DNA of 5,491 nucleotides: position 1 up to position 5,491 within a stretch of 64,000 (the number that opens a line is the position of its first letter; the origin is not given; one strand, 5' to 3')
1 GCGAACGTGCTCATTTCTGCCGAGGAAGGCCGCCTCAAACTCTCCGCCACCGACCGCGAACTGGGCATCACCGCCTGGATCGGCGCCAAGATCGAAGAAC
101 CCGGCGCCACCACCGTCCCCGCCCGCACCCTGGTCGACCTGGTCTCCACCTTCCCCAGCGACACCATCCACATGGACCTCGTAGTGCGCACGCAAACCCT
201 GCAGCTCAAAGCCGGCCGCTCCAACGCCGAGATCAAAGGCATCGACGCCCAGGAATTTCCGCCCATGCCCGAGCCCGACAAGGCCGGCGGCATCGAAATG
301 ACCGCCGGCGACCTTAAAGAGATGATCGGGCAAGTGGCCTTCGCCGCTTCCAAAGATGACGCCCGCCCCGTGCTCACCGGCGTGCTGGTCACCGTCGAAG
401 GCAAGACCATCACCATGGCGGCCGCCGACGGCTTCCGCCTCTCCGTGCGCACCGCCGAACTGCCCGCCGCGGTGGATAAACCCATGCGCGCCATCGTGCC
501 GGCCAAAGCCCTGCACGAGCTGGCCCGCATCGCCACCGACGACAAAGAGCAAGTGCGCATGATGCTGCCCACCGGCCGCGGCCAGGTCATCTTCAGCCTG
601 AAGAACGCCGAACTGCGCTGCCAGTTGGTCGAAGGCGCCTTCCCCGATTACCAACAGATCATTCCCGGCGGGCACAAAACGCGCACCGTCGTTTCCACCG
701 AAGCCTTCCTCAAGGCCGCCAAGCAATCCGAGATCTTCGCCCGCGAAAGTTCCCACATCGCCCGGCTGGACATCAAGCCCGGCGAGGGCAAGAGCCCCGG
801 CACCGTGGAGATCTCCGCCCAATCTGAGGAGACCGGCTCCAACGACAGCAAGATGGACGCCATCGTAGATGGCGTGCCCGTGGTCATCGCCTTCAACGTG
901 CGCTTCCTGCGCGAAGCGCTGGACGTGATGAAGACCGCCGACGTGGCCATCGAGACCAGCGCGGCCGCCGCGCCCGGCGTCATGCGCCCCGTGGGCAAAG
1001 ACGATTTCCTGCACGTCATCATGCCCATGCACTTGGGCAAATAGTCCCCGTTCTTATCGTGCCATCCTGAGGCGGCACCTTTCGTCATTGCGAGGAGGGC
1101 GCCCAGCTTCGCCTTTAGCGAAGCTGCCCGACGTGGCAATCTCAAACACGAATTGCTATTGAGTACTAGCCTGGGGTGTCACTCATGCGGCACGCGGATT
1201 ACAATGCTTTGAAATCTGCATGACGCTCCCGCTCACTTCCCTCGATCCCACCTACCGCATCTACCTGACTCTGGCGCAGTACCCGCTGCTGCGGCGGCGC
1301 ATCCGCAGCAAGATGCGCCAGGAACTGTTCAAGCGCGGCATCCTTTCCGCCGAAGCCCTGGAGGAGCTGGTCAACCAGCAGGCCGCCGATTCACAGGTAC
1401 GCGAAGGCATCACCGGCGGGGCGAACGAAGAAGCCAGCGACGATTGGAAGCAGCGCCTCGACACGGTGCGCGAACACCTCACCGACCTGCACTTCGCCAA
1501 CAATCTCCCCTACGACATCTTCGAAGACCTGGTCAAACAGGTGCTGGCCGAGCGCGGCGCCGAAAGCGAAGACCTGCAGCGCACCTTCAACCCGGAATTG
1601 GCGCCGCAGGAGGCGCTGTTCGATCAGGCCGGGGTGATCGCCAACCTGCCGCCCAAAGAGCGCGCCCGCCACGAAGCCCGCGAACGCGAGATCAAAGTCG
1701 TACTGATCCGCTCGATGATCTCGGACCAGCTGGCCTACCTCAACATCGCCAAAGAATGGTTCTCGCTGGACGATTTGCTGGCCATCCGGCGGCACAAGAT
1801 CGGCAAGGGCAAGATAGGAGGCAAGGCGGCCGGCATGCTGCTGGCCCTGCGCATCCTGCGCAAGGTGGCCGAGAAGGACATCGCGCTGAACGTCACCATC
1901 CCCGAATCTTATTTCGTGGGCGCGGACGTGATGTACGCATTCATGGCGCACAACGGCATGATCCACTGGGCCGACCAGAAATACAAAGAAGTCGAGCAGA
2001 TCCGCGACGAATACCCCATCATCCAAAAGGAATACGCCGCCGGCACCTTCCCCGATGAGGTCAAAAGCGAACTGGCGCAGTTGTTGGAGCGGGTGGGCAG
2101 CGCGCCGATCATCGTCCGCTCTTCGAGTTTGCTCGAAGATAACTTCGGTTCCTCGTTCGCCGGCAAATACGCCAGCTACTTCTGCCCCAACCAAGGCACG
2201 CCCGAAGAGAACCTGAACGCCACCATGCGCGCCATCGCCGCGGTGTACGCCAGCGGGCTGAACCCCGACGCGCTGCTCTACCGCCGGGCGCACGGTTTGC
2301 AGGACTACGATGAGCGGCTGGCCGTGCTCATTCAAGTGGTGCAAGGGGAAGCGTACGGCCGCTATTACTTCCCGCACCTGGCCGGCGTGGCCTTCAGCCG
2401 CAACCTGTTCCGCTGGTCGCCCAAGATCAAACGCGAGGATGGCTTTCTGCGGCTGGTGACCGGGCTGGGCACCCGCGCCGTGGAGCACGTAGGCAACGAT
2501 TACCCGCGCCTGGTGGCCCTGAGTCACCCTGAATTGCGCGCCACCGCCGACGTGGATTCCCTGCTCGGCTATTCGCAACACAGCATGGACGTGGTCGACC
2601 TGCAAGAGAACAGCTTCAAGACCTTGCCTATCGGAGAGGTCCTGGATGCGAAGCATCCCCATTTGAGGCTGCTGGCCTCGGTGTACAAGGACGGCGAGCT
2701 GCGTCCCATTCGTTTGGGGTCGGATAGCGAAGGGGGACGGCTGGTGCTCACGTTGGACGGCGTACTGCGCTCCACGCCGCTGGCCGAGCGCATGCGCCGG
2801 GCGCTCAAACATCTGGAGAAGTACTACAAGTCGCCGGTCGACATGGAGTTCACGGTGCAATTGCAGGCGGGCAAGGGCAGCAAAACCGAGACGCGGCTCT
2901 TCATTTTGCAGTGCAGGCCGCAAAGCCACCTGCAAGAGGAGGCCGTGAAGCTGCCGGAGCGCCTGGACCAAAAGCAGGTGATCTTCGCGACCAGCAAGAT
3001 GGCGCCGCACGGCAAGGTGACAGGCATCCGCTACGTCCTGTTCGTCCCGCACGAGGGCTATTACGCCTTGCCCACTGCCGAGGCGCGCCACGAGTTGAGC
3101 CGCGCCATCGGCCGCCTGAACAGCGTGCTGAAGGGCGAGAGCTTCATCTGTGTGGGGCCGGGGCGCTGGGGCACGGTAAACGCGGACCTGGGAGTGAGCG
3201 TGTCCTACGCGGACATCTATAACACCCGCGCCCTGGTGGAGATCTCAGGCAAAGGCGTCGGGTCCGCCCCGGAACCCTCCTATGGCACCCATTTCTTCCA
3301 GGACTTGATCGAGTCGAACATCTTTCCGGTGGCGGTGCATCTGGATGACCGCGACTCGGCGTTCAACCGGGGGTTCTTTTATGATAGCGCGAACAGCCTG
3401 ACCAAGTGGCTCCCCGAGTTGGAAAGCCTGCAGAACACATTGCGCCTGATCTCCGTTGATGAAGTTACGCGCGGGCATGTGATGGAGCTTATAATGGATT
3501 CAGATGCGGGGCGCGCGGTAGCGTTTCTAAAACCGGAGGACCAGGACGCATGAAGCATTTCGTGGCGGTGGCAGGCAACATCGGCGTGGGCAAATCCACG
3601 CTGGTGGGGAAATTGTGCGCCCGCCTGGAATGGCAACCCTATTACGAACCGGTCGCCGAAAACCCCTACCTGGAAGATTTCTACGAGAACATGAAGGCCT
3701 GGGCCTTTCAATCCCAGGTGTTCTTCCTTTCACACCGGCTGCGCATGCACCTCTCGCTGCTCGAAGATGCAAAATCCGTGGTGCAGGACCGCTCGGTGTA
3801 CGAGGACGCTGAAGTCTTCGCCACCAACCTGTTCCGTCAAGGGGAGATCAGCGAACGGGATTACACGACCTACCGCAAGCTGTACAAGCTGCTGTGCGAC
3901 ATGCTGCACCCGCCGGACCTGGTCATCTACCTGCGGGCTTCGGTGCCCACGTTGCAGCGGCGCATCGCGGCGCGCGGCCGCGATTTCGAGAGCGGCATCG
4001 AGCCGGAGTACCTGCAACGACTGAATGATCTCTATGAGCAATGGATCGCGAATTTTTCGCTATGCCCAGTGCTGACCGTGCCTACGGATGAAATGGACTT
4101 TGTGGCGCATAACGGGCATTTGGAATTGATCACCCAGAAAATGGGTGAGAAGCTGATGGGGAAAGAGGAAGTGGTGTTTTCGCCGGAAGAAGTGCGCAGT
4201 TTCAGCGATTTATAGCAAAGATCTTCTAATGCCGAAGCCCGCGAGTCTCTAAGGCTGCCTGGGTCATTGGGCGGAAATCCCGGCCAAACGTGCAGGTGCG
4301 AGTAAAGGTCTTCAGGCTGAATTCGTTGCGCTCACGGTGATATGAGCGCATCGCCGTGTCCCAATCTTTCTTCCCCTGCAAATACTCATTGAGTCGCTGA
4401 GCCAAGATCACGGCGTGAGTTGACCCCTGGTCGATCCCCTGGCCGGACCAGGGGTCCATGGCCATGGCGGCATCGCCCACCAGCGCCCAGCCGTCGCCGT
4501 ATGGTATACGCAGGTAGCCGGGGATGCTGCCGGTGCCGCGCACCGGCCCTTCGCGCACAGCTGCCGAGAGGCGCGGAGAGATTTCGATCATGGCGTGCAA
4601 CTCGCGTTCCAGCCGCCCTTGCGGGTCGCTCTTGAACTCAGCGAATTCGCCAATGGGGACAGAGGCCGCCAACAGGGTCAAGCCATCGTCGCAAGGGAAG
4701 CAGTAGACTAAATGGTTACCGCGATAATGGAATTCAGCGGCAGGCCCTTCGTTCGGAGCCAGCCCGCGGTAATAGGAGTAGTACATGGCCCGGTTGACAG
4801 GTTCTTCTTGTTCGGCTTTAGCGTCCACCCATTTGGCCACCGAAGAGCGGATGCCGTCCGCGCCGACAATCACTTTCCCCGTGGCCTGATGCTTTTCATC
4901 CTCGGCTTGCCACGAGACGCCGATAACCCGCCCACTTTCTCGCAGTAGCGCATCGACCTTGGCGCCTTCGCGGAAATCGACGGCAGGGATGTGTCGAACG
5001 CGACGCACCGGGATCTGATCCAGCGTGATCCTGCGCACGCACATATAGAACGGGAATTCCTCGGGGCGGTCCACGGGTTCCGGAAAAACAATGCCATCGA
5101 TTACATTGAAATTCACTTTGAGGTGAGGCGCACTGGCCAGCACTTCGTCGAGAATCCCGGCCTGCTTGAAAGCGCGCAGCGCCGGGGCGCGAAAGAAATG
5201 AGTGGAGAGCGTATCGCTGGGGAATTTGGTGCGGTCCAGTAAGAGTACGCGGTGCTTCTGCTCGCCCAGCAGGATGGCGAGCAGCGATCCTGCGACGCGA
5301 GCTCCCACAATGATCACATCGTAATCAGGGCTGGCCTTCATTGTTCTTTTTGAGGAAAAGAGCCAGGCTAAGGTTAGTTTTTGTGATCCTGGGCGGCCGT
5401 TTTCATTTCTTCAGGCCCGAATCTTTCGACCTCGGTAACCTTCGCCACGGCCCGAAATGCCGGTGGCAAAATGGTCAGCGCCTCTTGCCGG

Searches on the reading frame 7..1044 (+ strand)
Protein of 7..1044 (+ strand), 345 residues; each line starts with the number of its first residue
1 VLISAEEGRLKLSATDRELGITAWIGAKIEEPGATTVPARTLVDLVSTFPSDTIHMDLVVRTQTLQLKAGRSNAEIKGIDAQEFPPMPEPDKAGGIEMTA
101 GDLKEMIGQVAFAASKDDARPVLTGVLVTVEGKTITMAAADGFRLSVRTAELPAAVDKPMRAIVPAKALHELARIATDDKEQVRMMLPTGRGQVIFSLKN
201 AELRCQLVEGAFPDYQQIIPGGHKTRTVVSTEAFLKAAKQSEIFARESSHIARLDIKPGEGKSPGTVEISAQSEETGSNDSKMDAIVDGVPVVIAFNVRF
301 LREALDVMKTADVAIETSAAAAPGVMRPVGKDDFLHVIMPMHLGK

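Call 10: search_protein_families(library=pfam, proteins=[window:7-1044:+])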
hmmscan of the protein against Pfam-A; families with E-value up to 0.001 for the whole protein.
window:7-1044:+ (345 aa): 3 families
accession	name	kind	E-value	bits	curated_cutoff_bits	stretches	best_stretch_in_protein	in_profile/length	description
PF02767.21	DNA_pol3_beta_2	-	2.6e-32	112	27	1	102-214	6-116/116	DNA polymerase III beta subunit, central domain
PF02768.20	DNA_pol3_beta_3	-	7.1e-20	71.5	27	1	217-341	2-120/121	DNA polymerase III beta subunit, C-terminal domain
PF00712.24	DNA_pol3_beta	-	2.2e-18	67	24.4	1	2-88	34-120/120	DNA polymerase III beta subunit, N-terminal domain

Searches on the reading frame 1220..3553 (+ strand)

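Call 10: search_protein_families(library=pfam, proteins=[window:1220-3553:+])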
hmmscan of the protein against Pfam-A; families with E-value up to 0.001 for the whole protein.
window:1220-3553:+ (777 aa): 1 family
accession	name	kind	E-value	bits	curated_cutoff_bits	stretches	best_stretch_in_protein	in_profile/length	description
PF01326.24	PPDK_N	-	1.1e-55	189.6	27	1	198-579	3-320/328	Pyruvate phosphate dikinase, AMP/ATP-binding domain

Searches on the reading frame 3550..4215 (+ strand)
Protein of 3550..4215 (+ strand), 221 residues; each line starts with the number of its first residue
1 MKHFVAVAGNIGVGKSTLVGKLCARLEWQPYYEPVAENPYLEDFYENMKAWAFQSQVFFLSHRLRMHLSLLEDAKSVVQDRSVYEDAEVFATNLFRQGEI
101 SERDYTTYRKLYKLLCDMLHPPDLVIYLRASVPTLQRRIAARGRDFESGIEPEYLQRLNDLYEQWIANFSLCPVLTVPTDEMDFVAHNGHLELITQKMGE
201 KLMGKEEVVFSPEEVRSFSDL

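Call 10: search_protein_families(library=pfam, proteins=[window:3550-4215:+])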
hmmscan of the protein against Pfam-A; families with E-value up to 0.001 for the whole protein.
window:3550-4215:+ (221 aa): 2 families
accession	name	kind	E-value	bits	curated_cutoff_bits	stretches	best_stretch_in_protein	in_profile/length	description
PF01712.25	dNK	-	1.6e-53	182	27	1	6-198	2-198/203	Deoxynucleoside kinase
PF13238.12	AAA_18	-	8.7e-05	23.4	29.4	1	5-143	1-112/128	AAA domain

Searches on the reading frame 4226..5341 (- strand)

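Call 10: search_protein_families(library=pfam, proteins=[window:4226-5341:-])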
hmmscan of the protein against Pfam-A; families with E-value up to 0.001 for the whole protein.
window:4226-5341:- (371 aa): 3 families
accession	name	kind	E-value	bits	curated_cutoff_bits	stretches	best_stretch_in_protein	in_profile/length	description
PF01494.25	FAD_binding_3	-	3.9e-23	82.7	22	2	6-183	1-178/349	FAD binding domain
PF01266.30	DAO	-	4.6e-07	30.1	27.9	0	121-274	164-312/353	FAD dependent oxidoreductase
PF00890.30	FAD_binding_2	-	0.0002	21.1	20.4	0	113-170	150-207/414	FAD binding domain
